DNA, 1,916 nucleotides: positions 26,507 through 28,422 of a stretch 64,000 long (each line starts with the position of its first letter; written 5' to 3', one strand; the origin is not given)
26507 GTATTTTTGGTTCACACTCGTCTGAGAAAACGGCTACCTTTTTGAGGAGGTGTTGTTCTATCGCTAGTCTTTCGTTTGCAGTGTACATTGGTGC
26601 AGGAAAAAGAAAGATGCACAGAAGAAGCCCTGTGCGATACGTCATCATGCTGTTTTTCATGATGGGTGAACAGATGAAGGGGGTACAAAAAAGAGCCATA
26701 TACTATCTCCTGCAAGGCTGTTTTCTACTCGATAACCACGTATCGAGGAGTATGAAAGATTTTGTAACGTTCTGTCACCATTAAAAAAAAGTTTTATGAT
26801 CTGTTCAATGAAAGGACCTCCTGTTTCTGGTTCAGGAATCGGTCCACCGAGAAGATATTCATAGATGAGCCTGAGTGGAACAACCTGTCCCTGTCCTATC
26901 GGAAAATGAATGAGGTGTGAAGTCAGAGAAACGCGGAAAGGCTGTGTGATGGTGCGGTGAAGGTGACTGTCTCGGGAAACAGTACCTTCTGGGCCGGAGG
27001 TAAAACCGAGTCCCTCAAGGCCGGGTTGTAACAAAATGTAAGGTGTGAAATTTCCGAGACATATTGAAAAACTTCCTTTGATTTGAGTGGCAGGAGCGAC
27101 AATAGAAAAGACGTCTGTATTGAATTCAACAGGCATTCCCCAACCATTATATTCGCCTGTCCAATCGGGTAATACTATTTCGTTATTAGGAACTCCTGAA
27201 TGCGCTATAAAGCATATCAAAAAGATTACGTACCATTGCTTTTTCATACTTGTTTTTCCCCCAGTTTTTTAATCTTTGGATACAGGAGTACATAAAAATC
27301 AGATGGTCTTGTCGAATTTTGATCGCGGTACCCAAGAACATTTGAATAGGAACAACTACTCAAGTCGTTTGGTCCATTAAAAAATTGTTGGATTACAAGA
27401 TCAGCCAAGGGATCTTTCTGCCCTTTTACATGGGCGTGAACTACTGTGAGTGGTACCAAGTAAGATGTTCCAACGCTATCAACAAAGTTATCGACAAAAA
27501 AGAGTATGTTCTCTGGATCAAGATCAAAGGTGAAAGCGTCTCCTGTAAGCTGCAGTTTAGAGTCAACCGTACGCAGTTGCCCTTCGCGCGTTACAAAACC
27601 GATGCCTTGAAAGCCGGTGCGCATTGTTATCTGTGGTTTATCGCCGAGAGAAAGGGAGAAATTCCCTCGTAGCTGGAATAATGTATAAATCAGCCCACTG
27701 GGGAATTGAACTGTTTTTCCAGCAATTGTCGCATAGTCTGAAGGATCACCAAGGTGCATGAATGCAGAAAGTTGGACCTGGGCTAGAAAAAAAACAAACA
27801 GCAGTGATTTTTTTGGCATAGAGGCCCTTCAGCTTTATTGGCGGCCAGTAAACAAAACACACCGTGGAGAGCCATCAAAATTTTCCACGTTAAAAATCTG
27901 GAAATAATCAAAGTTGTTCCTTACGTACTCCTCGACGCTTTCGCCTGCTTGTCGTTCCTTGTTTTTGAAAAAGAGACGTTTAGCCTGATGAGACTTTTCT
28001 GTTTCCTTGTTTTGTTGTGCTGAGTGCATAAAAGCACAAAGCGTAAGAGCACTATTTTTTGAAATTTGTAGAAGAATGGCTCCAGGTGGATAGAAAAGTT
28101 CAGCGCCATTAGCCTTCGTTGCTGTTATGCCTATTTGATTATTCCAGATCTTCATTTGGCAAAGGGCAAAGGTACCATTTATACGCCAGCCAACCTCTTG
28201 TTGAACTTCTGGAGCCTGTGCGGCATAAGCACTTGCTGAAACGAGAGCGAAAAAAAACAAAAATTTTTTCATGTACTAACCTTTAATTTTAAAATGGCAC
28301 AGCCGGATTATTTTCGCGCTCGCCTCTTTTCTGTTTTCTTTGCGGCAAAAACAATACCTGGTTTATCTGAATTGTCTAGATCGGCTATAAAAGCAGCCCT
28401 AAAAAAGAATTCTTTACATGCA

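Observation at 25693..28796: Six-gene array of diverged small secreted paralogs directly upstream of xerD, with three ATGA-overlap junctions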

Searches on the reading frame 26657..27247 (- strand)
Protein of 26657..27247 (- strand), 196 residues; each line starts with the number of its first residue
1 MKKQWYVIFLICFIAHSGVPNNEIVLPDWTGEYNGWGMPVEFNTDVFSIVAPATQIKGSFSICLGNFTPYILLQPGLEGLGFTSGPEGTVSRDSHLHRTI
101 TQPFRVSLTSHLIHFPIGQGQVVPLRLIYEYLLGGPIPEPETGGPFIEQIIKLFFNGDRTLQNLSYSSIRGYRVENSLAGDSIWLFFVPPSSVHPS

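Call 3: search_protein_families(library=pfam, proteins=[window:26657-27247:-], max_evalue=1)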
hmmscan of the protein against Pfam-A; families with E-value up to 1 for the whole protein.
window:26657-27247:- (196 aa): 0 families

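Call 4: search_protein_families(library=ncbifam, proteins=[window:26657-27247:-], max_evalue=1)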
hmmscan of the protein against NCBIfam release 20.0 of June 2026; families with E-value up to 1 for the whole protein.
window:26657-27247:- (196 aa): 0 families

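Call 33: find_homologous_proteins(query=A3, max_evalue=0.01)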
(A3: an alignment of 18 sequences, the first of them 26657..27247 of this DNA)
Query A3 (18 sequences) (196 aa, profile of the alignment): 4 proteins with E <= 0.01 among 902 candidates.
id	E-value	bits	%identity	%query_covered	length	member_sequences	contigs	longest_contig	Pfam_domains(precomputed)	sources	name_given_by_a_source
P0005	2.5e-27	114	100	100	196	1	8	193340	-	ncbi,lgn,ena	-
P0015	3.5e-27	113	34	16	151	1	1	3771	-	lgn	-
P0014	6.6e-27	112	24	19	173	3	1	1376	-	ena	-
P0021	3.9e-25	107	56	90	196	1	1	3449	-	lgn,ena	-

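Call 34: find_encoding_contigs(protein=P0021, flank=8000, max_places=3)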
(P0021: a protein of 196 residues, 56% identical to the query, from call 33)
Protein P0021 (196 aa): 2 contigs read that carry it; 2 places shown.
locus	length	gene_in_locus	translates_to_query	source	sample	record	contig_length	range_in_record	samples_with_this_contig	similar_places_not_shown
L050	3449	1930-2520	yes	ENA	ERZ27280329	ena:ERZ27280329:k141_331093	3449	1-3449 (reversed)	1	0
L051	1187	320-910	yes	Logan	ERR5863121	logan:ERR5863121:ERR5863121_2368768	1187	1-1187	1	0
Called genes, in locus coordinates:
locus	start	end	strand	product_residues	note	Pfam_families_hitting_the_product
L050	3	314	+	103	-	?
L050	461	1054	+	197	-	-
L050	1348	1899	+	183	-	-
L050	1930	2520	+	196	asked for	-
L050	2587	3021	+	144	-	-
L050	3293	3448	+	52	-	?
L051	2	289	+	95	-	?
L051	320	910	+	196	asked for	-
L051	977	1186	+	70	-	?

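Call 42: search_solved_structures(query=A3, max_evalue=10)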
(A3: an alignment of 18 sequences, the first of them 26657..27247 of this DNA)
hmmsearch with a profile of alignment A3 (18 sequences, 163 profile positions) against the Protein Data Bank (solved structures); distinct sequences matched with E-value up to 10: 2.
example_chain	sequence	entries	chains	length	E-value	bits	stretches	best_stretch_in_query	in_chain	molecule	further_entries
5umb_A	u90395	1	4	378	0.77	13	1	112-130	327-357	Chaperone DnaK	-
8d1p_A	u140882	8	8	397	0.85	12.8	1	112-130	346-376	Chaperone DnaK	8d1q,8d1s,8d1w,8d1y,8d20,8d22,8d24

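Call 43: search_protein_families(library=pfam, alignment_id=A4, max_evalue=1)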
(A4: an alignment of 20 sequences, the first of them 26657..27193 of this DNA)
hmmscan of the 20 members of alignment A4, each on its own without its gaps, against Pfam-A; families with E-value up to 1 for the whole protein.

A. member 1, window:26657-27193:- (178 aa): 0 families

B. families by the number of members that match (of 20 scanned): 14 families
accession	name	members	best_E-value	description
PF03032.20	FSAP_sig_propep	1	0.0051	Frog skin active peptide family signal and propeptide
PF14163.11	SieB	1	0.048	Super-infection exclusion protein B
PF03280.19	Lipase_chap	1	0.058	Proteobacterial lipase chaperone protein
PF06782.17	UPF0236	1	0.069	Uncharacterised protein family (UPF0236)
PF08938.16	HBS1_N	1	0.089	HBS1 N-terminus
PF21342.2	SoxA-TsdA_cyt-c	1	0.095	SoxA/TsdA, cytochrome c domain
PF24818.1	PH_TRF2_HOY1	1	0.1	TRF2/HOY1 PH-like domain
PF13490.11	zf-HC2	1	0.15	Putative zinc-finger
PF10037.15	MRP-S27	1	0.15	Mitochondrial 28S ribosomal protein S27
PF10917.13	Fungus-induced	1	0.17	Fungus-induced protein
PF02783.20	MCR_beta_N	1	0.19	Methyl-coenzyme M reductase beta subunit, N-terminal domain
PF14561.12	TPR_20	1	0.22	Tetratricopeptide repeat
PF22116.1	DUF6944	1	0.27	Family of unknown function (DUF6944)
PF03711.20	OKR_DC_1_C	1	0.51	Orn/Lys/Arg decarboxylase, C-terminal domain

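Call 46: predict_structure(alignment_id=A5)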
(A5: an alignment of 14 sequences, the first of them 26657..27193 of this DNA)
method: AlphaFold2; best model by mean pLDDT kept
length: 178 residues; sequences in the alignment: 14
mean_pLDDT: 75.1   pTM: 0.73
mean pLDDT of the five models: 75.1, 73.8, 72.8, 67.3, 63.6
residues with pLDDT >= 90: 71; 70-90: 46; 50-70: 26; < 50: 35
segments of 3 or more residues with pLDDT < 50: 1-32
pLDDT, mean of each block of 10 residues (from residue 1): 36 38 39 69 93 83 57 53 87 92 91 93 89 96 95 80 88 72
secondary structure, 60 per line:
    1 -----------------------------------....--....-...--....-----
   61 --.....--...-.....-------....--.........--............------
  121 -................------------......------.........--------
elements in order: E36-39 E42-45 E52-55 E63-67 E70-72 H74-78 E86-89 E95-100 E103-106 H107-114 H122-137 E150-155 E165-170

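Call 49: fold_search(model_id=the predicted structure, library=pdb)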
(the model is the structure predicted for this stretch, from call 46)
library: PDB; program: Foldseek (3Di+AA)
matches with E <= 10: 94; with E <= 0.001: 0
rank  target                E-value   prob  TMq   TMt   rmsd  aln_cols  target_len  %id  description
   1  7ooc_K                1.1e+00  0.04  0.16  0.19  15.8       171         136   10  Mycoplasma pneumoniae 30S subunit of ribosomes in chloramphenicol-treated cells (released 2022-05-25)
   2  8d0b_A                1.2e+00  0.03  0.14  0.04   9.6       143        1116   10  Human CST-DNA polymerase alpha/primase preinitiation complex bound to 4xTEL-foldback template (released 2022-06-22)
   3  9beb_E                2.5e+00  0.03  0.11  0.21  12.9        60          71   18  Tungstate binding protein (Tungbindin) from Eubacterium limosum with eight Tungstates bound (released 2024-09-04)
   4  6g4t                  2.7e+00  0.02  0.11  0.09   8.4        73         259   11  The crystal structure of uninhibited C183S/C217S mutant of human CA VII (released 2018-06-06)
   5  6p4p_B                3.0e+00  0.02  0.12  0.16   6.6        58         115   10  Salmonella typhi PltB Homopentamer N29K Mutant (released 2020-03-25)
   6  3dwa_E                3.0e+00  0.01  0.11  0.14  14.2        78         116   13  Crystal structure of the B-subunit of the AB5 toxin from E. coli (released 2008-11-04)
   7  5opt_d                3.2e+00  0.04  0.13  0.11  14.2        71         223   10  Structure of KSRP in context of Trypanosoma cruzi 40S (released 2017-11-15)
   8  7ee3_D                3.2e+00  0.02  0.15  0.20  10.0       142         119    9  Crystal structure of PltC (released 2021-12-22)
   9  3dwa_A                3.2e+00  0.02  0.11  0.15  12.7        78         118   13  Crystal structure of the B-subunit of the AB5 toxin from E. coli (released 2008-11-04)
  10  7msc_e                3.2e+00  0.02  0.13  0.14  16.9       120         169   15  Mtb 70SIC in complex with MtbEttA at Pre_R0 state (released 2022-02-02)
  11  7of1_d                3.4e+00  0.03  0.14  0.20   5.9        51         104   16  Nog1-TAP associated immature ribosomal particle population A from S. cerevisiae (released 2021-11-03)
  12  4rhr_B                3.4e+00  0.02  0.12  0.16   6.7        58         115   10  Crystal structure of PltB (released 2014-10-29)
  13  5gqo_B                3.4e+00  0.01  0.14  0.20   8.8       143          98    6  Structure of the second Single Stranded DNA Binding protein (SSBb) from Mycobacterium smegmatis (released 2016-10-12)
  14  6p7s_A                3.6e+00  0.02  0.21  0.11  15.4       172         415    5  Crystal Structure of the Cedar henipavirus Attachment G Glycoprotein globular domain in complex with the receptor ephr (released 2019-09-25)
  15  4k6l_A                3.8e+00  0.02  0.12  0.16   6.7        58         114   10  Structure of Typhoid Toxin (released 2013-07-17)
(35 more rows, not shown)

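Call 54: fold_search(model_id=the predicted structure, library=viral)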
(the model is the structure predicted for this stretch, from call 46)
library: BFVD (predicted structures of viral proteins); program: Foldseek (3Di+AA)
matches with E <= 10: 159; with E <= 0.001: 0
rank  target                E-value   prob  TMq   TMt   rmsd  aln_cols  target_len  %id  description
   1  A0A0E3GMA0            2.9e-01  0.06  0.18  0.19  16.6       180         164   11  (no name in the UniProt tables at hand)
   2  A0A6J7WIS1            3.1e-01  0.08  0.25  0.14  15.3       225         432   14  Prohead protease [uncultured Caudovirales phage]
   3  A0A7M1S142            4.4e-01  0.06  0.19  0.20  10.5       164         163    8  Uncharacterized protein [uncultured phage cr271_1]
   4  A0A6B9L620            8.7e-01  0.04  0.22  0.22  12.9       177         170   14  Uncharacterized protein [Arthrobacter phage LilStuart]
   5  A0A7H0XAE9            1.0e+00  0.02  0.15  0.09  13.9       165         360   13  (no name in the UniProt tables at hand)
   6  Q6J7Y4                1.1e+00  0.02  0.10  0.16  16.9        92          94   16  Pas47 [Actinoplanes phage phiAsp2]
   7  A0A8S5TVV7            1.7e+00  0.02  0.14  0.15  10.0       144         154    3  Single-strand binding protein family [Siphoviridae sp. ctmxA102]
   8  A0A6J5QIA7            1.8e+00  0.04  0.09  0.22   9.9        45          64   24  CsrA RNA-binding global regulator CsrA [uncultured Caudovirales phage]
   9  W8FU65                2.1e+00  0.04  0.11  0.25  10.9        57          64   14  Uncharacterized protein [Mycobacterium phage Soto]
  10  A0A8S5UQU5            2.2e+00  0.01  0.11  0.15  12.1       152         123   12  Uncharacterized protein [Podoviridae sp. ctQyH19]
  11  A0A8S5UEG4            2.5e+00  0.02  0.17  0.23  10.2       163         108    5  Uncharacterized protein [Podoviridae sp. ctjVy23]
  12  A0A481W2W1            2.6e+00  0.01  0.11  0.15  16.2       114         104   15  Uncharacterized protein [Escherichia phage PHB11]
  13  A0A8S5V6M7            3.0e+00  0.01  0.12  0.16  11.2       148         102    7  Uncharacterized protein [CrAss-like virus sp. ctXt06]
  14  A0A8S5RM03            3.0e+00  0.01  0.12  0.12  10.6       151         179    5  Single strand binding protein [virus sp. ctQiC1]
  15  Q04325                3.0e+00  0.01  0.09  0.06  30.5       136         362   10  (no name in the UniProt tables at hand)
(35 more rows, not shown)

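Call 68: search_protein_families(library=padloc, proteins=[window:26657-27247:-], max_evalue=1)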
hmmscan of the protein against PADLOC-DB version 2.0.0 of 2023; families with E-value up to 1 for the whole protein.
window:26657-27247:- (196 aa): 0 families

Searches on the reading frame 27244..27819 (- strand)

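Call 3: search_protein_families(library=pfam, proteins=[window:27244-27819:-], max_evalue=1)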
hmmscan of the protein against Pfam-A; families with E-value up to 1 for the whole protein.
window:27244-27819:- (191 aa): 2 families
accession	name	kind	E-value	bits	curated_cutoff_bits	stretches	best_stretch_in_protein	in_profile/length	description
PF03032.20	FSAP_sig_propep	-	0.0051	17.2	27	1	3-18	4-19/46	Frog skin active peptide family signal and propeptide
PF22116.1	DUF6944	-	0.27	11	32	1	79-126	32-79/167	Family of unknown function (DUF6944)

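Call 4: search_protein_families(library=ncbifam, proteins=[window:27244-27819:-], max_evalue=1)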
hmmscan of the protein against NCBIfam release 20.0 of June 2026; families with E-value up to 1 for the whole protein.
window:27244-27819:- (191 aa): 0 families

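Call 68: search_protein_families(library=padloc, proteins=[window:27244-27819:-], max_evalue=1)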
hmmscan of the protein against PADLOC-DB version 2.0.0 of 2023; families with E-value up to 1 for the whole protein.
window:27244-27819:- (191 aa): 0 families

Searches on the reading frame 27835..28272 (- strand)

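Call 3: search_protein_families(library=pfam, proteins=[window:27835-28272:-], max_evalue=1)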
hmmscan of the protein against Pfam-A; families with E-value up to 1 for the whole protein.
window:27835-28272:- (145 aa): 2 families
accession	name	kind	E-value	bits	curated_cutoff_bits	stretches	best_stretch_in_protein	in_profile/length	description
PF06782.17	UPF0236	-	0.069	12.4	24.3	1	80-126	187-233/400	Uncharacterised protein family (UPF0236)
PF03711.20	OKR_DC_1_C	-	0.51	11.1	24.2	1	77-130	19-72/132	Orn/Lys/Arg decarboxylase, C-terminal domain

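Call 4: search_protein_families(library=ncbifam, proteins=[window:27835-28272:-], max_evalue=1)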
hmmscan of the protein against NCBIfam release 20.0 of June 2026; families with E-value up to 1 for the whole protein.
window:27835-28272:- (145 aa): 0 families

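Call 68: search_protein_families(library=padloc, proteins=[window:27835-28272:-], max_evalue=1)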
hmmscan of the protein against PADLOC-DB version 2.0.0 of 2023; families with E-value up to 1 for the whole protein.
window:27835-28272:- (145 aa): 0 families
